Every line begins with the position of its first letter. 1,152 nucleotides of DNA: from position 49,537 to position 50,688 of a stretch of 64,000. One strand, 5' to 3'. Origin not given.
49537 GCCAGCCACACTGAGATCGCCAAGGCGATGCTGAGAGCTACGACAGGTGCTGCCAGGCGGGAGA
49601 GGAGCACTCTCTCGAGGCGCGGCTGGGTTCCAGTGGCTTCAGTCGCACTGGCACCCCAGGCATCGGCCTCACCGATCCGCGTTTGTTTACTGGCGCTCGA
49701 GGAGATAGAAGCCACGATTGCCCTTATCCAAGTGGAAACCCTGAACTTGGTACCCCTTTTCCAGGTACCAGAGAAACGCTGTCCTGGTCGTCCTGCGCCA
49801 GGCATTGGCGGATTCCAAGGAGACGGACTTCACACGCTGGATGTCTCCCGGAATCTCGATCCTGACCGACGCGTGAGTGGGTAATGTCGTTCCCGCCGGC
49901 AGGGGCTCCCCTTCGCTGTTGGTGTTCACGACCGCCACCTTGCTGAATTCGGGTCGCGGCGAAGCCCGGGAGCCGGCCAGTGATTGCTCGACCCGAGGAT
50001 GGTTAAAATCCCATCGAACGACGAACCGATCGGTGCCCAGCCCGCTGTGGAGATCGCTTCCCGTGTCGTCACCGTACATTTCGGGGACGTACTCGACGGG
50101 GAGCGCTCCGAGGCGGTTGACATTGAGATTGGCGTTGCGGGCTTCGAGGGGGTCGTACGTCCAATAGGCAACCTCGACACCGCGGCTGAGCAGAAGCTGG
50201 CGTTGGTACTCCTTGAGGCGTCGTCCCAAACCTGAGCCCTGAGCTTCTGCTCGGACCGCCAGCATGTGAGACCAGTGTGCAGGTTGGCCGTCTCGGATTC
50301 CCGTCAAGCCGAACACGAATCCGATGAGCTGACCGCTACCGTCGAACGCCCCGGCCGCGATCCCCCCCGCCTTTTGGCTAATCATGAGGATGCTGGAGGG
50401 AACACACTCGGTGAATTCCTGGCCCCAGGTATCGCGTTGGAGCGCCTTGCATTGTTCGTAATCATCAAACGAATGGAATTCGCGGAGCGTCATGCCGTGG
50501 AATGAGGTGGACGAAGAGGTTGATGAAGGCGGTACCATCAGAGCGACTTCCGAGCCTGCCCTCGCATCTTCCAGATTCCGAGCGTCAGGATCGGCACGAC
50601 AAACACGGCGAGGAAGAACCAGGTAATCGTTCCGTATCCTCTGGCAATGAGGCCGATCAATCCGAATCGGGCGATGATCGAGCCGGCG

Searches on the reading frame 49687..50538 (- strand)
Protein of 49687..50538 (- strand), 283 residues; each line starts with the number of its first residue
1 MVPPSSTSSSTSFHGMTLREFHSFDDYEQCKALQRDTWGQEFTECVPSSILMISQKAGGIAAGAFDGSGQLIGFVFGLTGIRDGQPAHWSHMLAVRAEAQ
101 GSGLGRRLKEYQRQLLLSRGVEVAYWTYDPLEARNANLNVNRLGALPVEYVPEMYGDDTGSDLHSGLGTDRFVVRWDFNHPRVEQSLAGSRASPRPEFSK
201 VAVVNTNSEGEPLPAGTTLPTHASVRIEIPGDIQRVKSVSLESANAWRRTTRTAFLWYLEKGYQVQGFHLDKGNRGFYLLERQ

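Call 63: search_protein_families(library=pfam, proteins=[window:49687-50538:-], max_evalue=0.001)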
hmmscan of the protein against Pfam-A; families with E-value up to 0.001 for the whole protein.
window:49687-50538:- (283 aa): 2 families
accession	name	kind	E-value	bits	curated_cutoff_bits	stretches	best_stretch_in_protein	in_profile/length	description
PF00583.31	Acetyltransf_1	-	0.00014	22.5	20.7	1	33-126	7-98/116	Acetyltransferase (GNAT) family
PF13508.13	Acetyltransf_7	-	0.00024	21.9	27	1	67-121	11-62/84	Acetyltransferase (GNAT) domain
